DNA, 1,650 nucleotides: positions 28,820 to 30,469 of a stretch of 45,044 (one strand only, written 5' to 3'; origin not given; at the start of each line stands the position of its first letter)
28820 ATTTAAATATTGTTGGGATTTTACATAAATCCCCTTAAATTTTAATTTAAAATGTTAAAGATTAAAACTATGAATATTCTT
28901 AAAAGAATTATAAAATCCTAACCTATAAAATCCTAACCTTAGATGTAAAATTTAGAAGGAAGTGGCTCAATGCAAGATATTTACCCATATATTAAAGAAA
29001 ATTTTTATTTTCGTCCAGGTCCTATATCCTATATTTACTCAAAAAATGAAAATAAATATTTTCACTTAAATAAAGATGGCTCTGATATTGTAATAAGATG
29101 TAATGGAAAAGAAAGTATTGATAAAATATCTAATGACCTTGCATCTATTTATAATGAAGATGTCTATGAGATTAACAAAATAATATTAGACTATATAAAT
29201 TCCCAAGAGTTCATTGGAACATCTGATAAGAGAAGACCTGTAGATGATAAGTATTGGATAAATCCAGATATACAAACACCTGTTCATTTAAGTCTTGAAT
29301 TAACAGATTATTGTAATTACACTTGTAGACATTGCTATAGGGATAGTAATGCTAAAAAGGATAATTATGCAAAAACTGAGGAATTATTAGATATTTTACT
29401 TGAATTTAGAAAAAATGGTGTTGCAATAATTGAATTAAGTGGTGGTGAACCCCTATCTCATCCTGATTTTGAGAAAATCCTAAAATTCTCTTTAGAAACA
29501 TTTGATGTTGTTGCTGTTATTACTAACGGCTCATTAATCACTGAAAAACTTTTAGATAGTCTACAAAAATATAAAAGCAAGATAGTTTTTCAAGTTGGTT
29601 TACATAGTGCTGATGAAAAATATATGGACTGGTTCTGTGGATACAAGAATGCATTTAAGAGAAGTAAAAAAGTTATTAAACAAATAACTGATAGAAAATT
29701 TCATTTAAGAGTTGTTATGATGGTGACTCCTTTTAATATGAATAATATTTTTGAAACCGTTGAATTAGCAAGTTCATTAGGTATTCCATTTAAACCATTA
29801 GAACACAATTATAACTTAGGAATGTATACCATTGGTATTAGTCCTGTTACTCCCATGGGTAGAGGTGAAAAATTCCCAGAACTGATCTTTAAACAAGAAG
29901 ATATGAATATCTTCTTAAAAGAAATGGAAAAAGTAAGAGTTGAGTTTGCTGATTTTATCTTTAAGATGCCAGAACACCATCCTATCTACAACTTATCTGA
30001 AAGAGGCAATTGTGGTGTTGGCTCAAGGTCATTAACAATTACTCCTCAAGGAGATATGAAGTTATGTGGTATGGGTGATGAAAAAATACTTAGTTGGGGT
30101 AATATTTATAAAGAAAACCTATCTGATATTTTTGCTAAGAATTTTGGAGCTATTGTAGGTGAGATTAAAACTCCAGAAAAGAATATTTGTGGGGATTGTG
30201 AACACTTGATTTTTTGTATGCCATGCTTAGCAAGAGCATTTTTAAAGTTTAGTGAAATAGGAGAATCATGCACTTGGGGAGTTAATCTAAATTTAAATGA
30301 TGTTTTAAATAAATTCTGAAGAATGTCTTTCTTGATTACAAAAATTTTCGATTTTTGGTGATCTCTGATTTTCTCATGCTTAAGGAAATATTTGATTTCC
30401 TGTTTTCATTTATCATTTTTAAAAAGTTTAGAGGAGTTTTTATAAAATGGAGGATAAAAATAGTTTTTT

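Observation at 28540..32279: Cys-ladder peptide + RRE-radical SAM/SPASM + ABC exporter: candidate archaeal thioether-type RiPP cluster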

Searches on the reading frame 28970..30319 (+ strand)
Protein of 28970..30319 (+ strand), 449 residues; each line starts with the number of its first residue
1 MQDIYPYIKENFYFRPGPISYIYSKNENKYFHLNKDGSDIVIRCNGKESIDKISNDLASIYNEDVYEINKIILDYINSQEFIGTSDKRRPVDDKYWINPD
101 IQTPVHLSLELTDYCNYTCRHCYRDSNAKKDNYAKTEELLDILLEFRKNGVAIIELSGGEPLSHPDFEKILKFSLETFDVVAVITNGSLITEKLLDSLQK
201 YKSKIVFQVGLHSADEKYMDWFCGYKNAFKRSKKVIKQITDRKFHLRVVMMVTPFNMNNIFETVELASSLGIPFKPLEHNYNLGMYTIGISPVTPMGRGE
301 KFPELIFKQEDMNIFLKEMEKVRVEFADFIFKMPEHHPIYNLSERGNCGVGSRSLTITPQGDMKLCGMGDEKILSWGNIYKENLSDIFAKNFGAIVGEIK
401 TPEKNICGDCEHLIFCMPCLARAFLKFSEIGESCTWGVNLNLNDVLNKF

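Call 3: search_protein_families(library=ncbifam, proteins=[window:28970-30319:+], max_evalue=0.01)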
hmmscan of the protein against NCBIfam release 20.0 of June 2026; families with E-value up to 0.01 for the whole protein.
window:28970-30319:+ (449 aa): 64 families (the best 25 are shown)
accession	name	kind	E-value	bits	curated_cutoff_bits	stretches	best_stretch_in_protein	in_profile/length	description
NF012164.0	AlbA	equivalog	6.7e-41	140.1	850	1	26-446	31-439/442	subtilosin maturase AlbA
TIGR04251.1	SCM_rSAM_ScmF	equivalog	5.9e-28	98.3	400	1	109-428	8-330/353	SynChlorMet cassette radical SAM/SPASM protein ScmF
TIGR04055.1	rSAM_NirJ2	equivalog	3.8e-27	95.7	500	1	108-426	3-311/326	putative heme d1 biosynthesis radical SAM protein NirJ2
TIGR03962.1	mycofact_rSAM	equivalog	4.2e-22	78.8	265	1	101-424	8-318/339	mycofactocin radical SAM maturase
TIGR02109.1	PQQ_syn_pqqE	equivalog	4.6e-22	78.4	381.35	1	101-401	3-295/358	pyrroloquinoline quinone biosynthesis protein PqqE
TIGR04545.1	rSAM_ahbD_hemeb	equivalog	8.4e-21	74.8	500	1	108-272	3-167/339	heme b synthase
TIGR04317.1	W_rSAM_matur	equivalog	1e-19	70.9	380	1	106-416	5-319/349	tungsten cofactor oxidoreductase radical SAM maturase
TIGR04051.1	rSAM_NirJ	equivalog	1.1e-19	70.7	515.45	1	110-272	7-168/354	heme d1 biosynthesis radical SAM protein NirJ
TIGR02668.1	moaA_archaeal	equivalog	9.5e-18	64.2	325.25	1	107-270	12-177/303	GTP 3',8-cyclase MoaA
TIGR04403.1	rSAM_skfB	equivalog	6.2e-17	61.5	300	1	91-268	88-265/402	sporulation killing factor system radical SAM maturase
NF038283.1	viperin_w_prok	equivalog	1.5e-16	60.4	180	1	111-261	8-171/281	viperin family antiviral radical SAM protein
TIGR04054.1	rSAM_NirJ1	equivalog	2.1e-16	59.5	650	1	108-265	39-198/387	putative heme d1 biosynthesis radical SAM protein NirJ1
TIGR04303.1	GeoRSP_rSAM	equivalog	2.4e-16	60.2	400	1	102-423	2-310/325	GeoRSP system radical SAM/SPASM protein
NF050035.1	rSAM_WgK_link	exception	4.8e-16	58.7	650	1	102-275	6-179/367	radical SAM/SPASM peptide maturase WgkB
TIGR04250.1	SCM_rSAM_ScmE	equivalog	5.5e-16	58.4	400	1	103-260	1-158/358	SynChlorMet cassette radical SAM/SPASM protein ScmE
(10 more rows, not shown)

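Call 4: search_protein_families(library=pfam, proteins=[window:28970-30319:+], max_evalue=0.01)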
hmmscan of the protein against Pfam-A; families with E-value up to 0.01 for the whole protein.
window:28970-30319:+ (449 aa): 4 families
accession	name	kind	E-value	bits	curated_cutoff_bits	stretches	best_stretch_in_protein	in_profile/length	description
PF04055.27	Radical_SAM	-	1.1e-23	84.6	29.5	1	110-266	2-165/166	Radical SAM superfamily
PF13186.11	SPASM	-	1e-05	26.1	21.5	1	348-410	1-66/67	Iron-sulfur cluster-binding domain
PF13353.11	Fer4_12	-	6.3e-05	23.7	22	1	113-173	13-73/137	4Fe-4S single cluster domain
PF05402.18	PqqD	-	0.00015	22.5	23.4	1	26-76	8-58/67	Coenzyme PQQ synthesis protein D (PqqD)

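Call 7: search_solved_structures(query=window:28970-30319:+, max_evalue=0.001, show_alignments=1)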
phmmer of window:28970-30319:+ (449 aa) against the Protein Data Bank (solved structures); distinct sequences matched with E-value up to 0.001: 16.
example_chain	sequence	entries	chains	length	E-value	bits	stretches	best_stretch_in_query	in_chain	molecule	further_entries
6efn_A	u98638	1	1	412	2.4e-13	53.1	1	100-272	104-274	Sporulation killing factor maturation protein SkfB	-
6c8v_A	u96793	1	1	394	1.3e-08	37.5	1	101-370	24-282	Coenzyme PQQ synthesis protein E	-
6q2p_A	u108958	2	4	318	3.8e-08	36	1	102-259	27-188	Radical S-adenosyl methionine domain-containing protein 2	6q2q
5vsl_A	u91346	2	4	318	3.9e-08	35.9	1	102-259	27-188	Radical S-adenosyl methionine domain-containing protein 2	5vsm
9dgw_A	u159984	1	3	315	1.7e-06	30.5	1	102-196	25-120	Radical SAM core domain-containing protein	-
9dfw_A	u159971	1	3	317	1.7e-06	30.5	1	102-196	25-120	Radical SAM core domain-containing protein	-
6b4c_A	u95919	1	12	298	2.4e-06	30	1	102-196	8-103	Viperin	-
7n7i_A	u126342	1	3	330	2.9e-06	29.8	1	102-196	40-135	Viperin-like enzyme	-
5v1q_A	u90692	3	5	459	7e-06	28.5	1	100-226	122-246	Radical SAM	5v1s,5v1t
7n7h_A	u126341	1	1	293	7.6e-06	28.4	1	103-248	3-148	VIPERIN-LIKE ENZYME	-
9dfu_A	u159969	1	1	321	8.5e-06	28.2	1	102-196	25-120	Radical SAM core domain-containing protein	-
9dfn_A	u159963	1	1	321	2.2e-05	26.9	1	102-196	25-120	Radical SAM core domain-containing protein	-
8wm2_A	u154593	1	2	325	0.00022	23.6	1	105-198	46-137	Fe-S radical SAM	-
7vob_C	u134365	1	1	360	0.00023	23.5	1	106-194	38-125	Cytosylglucuronate decarboxylase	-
7voc_C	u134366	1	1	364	0.00024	23.5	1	106-194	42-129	Cytosylglucuronate decarboxylase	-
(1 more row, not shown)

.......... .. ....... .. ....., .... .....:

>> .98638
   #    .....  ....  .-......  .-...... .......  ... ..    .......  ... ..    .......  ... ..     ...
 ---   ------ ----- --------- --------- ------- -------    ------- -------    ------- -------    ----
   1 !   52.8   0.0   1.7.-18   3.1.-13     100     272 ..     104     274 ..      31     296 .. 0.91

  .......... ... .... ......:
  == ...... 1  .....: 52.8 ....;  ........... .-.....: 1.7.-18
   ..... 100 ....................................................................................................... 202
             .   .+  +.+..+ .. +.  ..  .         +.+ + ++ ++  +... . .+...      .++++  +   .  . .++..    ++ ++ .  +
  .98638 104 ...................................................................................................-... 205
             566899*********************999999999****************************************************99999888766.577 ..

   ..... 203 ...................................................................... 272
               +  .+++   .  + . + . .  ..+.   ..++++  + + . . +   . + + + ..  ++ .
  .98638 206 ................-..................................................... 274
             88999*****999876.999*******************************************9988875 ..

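Call 8: find_homologous_proteins(query=window:28970-30319:+, max_evalue=1e-10)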
Query window:28970-30319:+ (449 aa): 50 proteins with E <= 1e-10 among 6079 candidates.
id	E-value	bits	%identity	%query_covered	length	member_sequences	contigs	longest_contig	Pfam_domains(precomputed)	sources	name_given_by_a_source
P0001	0.0e+0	1046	100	100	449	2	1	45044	PF13186.12,PF04055.28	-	-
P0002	9.6e-261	884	83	99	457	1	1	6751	PF13186.12,PF04055.28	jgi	jgi:radical SAM protein with 4Fe4S-binding SPASM domain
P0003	2.2e-254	863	80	99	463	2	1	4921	PF13186.12,PF04055.28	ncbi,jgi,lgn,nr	ncbi:MAG: radical SAM protein [Methanobrevibacter sp.]|jgi:radical SAM protein with 4Fe4S-binding SP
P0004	4.7e-252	855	79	99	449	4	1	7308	PF13186.12,PF04055.28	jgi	-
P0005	5.4e-223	759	69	100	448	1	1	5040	PF13186.12,PF04055.28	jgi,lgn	jgi:radical SAM protein with 4Fe4S-binding SPASM domain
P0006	3.2e-119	417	45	97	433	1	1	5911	PF13186.12,PF04055.28,PF13353.12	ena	-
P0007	1.9e-104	368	46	84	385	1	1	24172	PF13186.12,PF04055.28,PF13353.12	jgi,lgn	jgi:radical SAM protein with 4Fe4S-binding SPASM domain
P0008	1.5e-74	270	32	97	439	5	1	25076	PF13186.12,PF04055.28,PF13353.12,PF05402.19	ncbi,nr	ncbi:MAG: PqqD family peptide modification chaperone [Methanobrevibacter sp.]|nr:PqqD family peptide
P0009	4.9e-67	245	33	95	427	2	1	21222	PF13186.12,PF04055.28,PF13353.12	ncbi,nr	ncbi:MAG: radical SAM protein [Methanobrevibacter sp.]|nr:radical SAM protein [Candidatus Methanovir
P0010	1.1e-55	208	36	70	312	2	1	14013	PF04055.28,PF13353.12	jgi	jgi:sulfatase maturation enzyme AslB (radical SAM superfamily)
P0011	4.1e-53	199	30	97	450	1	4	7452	PF13186.12,PF04055.28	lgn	-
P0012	3.6e-48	183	33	75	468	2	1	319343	PF13186.12,PF04055.28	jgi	-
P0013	1.7e-45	174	27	92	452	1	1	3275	PF04055.28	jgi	jgi:radical SAM protein with 4Fe4S-binding SPASM domain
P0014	2.0e-41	161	29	82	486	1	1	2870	PF04055.28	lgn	-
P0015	1.4e-19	89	29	70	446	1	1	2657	PF13186.12,PF04055.28,PF13353.12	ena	-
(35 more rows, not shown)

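Call 9: find_related_loci(query=window:28970-30319:+, collection=genome_contigs, flank=6000)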
Query window:28970-30319:+ (449 aa) in genome_contigs; peptide patterns used: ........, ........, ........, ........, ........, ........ (x = any residue, [..] = any of these).
29 stretches matched a pattern; 5 encode a relative of the query (tblastn E <= 1e-3); 5 distinct loci.
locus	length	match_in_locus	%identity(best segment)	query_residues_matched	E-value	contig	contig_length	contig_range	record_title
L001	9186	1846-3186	85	1-447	0e+0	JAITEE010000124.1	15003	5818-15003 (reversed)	MAG: Candidatus Methanovirga aequatorialis isolate Nm470_bin38 k119_3468995, whole genome shotgun sequence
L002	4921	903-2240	80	1-446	0e+0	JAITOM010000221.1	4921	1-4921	MAG: Methanobrevibacter sp. isolate Po218_bin58 k119_4592212, whole genome shotgun sequence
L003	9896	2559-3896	79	1-446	0e+0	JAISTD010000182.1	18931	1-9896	MAG: Candidatus Methanovirga australis isolate Md513_bin122 k119_910505, whole genome shotgun sequence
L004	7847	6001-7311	80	1-437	0e+0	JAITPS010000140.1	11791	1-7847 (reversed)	MAG: Candidatus Methanovirga meridionalis isolate Pq454_bin35 k119_487740, whole genome shotgun sequence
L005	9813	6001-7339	80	1-446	0e+0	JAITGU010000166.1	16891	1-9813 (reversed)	MAG: Candidatus Methanovirga procula isolate Pc512_bin29 k119_1900078, whole genome shotgun sequence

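Call 13: find_encoding_contigs(protein=P0007, flank=5000, max_places=2)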
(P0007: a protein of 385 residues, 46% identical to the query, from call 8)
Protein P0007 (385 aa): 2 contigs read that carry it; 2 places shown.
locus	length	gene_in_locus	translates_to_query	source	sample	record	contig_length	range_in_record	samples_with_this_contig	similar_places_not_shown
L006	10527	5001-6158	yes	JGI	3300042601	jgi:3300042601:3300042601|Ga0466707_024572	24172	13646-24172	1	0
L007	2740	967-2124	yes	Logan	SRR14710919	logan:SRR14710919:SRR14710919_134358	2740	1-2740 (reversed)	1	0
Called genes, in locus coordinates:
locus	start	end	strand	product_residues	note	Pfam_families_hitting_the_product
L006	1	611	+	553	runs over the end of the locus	PF00501:AMP-binding, PF13193:AMP-binding_C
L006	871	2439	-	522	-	PF09820:AAA-ATPase_like, PF08011:PDDEXK_9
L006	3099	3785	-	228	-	PF00136:DNA_pol_B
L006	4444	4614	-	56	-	-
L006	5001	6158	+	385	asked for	PF04055:Radical_SAM, PF13353:Fer4_12 (weak), PF13186:SPASM (weak)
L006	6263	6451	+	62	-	PF13783:DUF4177 (weak), PF17660:BTRD1 (weak)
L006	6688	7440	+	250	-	PF00005:ABC_tran, PF13304:AAA_21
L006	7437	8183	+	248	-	-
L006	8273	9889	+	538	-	PF00664:ABC_membrane, PF13476:AAA_23 (weak), PF00005:ABC_tran, PF02463:SMC_N (weak), PF13175:AAA_15 (weak), PF13304:AAA_21 (faint)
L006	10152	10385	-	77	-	-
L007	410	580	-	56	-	-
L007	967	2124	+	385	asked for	PF04055:Radical_SAM, PF13353:Fer4_12 (weak), PF13186:SPASM (weak)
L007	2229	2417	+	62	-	PF13783:DUF4177 (weak), PF17660:BTRD1 (weak)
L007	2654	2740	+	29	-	?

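Call 14: find_encoding_contigs(protein=P0008, flank=5000, max_places=2)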
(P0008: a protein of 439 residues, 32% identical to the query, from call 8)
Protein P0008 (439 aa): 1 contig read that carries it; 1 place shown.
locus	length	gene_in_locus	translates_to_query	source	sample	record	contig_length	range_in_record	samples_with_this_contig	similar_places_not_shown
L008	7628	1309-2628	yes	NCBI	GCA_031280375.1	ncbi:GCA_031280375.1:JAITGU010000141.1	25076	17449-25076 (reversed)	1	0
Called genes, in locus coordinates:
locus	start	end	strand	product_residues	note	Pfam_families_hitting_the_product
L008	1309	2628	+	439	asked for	PF05402:PqqD (weak), PF13353:Fer4_12 (faint), PF04055:Radical_SAM, PF13186:SPASM (faint)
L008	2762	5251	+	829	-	PF00501:AMP-binding, PF00550:PP-binding (faint), PF00975:Thioesterase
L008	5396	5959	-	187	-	PF28505:DUF1699_N, PF13384:HTH_23 (faint)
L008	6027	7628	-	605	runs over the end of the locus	-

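Call 15: find_encoding_contigs(protein=P0009, flank=5000, max_places=2)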
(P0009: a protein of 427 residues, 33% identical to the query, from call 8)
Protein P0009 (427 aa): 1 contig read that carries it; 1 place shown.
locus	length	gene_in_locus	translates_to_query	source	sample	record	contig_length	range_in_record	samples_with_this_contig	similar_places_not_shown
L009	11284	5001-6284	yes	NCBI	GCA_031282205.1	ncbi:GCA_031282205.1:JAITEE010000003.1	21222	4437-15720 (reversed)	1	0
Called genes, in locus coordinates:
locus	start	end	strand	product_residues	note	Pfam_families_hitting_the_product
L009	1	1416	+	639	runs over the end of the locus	PF00535:Glycos_transf_2, PF10111:Glyco_tranf_2_2 (faint), PF13528:Glyco_trans_1_3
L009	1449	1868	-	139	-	-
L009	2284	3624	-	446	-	PF02812:ELFV_dehydrog_N, PF00208:ELFV_dehydrog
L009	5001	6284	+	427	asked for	PF04055:Radical_SAM, PF13353:Fer4_12 (weak), PF13186:SPASM (weak)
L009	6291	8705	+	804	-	PF00501:AMP-binding, PF00550:PP-binding, PF00975:Thioesterase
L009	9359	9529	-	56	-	-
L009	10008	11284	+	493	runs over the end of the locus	PF00209:SNF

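Call 23: find_encoding_contigs(protein=P0006, flank=5000, max_places=2)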
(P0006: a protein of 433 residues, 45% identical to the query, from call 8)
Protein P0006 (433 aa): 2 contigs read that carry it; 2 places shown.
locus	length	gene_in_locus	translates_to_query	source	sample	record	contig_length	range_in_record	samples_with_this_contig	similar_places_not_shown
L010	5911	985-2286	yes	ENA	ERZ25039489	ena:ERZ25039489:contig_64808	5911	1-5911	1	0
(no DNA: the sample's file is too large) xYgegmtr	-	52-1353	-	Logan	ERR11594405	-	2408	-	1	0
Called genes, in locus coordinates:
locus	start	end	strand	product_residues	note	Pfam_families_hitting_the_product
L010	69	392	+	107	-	-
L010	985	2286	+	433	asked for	PF04055:Radical_SAM, PF13353:Fer4_12 (weak), PF13186:SPASM (faint)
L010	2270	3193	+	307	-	PF00005:ABC_tran, PF13304:AAA_21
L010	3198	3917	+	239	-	-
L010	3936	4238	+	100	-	-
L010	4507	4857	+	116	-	-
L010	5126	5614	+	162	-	PF03073:TspO_MBR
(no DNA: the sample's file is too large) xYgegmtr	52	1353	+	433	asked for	PF04055:Radical_SAM, PF13353:Fer4_12 (weak), PF13186:SPASM (faint)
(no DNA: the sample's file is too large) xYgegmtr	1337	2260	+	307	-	PF00005:ABC_tran, PF13304:AAA_21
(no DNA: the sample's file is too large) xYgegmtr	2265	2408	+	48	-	?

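Call 24: find_encoding_contigs(protein=P0012, flank=5000, max_places=2)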
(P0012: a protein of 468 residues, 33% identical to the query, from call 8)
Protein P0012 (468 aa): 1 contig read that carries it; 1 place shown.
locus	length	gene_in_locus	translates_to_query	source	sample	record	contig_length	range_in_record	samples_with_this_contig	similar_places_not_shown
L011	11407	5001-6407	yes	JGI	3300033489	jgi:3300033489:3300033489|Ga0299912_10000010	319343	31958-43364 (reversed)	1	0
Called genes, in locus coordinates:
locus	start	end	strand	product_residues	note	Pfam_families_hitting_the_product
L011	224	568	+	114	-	-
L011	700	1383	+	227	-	PF06904:Extensin-like_C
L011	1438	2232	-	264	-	PF00196:GerE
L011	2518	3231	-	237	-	PF00561:Abhydrolase_1, PF02089:Palm_thioest (weak), PF12146:Hydrolase_4 (weak), PF12697:Abhydrolase_6, PF07819:PGAP1 (weak)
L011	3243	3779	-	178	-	PF12276:DUF3617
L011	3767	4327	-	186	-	PF12276:DUF3617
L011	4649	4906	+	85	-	-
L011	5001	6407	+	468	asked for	PF04055:Radical_SAM, PF13186:SPASM (faint)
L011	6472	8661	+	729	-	PF00270:DEAD (weak), PF04851:ResIII, PF17757:UvrB_inter, PF27431:UvrB_3rd, PF00271:Helicase_C, PF12344:UvrB, PF02151:UVR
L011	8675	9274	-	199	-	-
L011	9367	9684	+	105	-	-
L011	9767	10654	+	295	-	PF09346:SMI1_KNR4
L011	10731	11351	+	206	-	-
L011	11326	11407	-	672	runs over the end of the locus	PF11412:DsbD_N, PF02683:DsbD_TM, PF13899:Thioredoxin_7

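Call 25: find_encoding_contigs(protein=P0011, flank=5000, max_places=2)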
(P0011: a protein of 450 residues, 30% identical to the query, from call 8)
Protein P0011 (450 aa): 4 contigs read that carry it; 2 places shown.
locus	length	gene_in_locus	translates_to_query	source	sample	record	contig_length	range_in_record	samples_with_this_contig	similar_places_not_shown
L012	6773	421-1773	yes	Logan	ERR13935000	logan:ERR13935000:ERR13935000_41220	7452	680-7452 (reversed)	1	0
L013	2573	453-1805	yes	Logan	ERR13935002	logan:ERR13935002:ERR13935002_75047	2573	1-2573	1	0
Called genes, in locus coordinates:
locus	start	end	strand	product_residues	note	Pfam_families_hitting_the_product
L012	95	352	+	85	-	-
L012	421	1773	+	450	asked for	PF04055:Radical_SAM, PF13186:SPASM (weak)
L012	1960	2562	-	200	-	PF00881:Nitroreductase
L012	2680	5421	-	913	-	PF02574:S-methyl_trans, PF00809:Pterin_bind, PF02607:B12-binding_2, PF02310:B12-binding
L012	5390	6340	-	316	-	PF07670:Gate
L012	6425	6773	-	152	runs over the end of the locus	PF01668:SmpB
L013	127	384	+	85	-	-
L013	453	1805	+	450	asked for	PF04055:Radical_SAM, PF13186:SPASM (weak)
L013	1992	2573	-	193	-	?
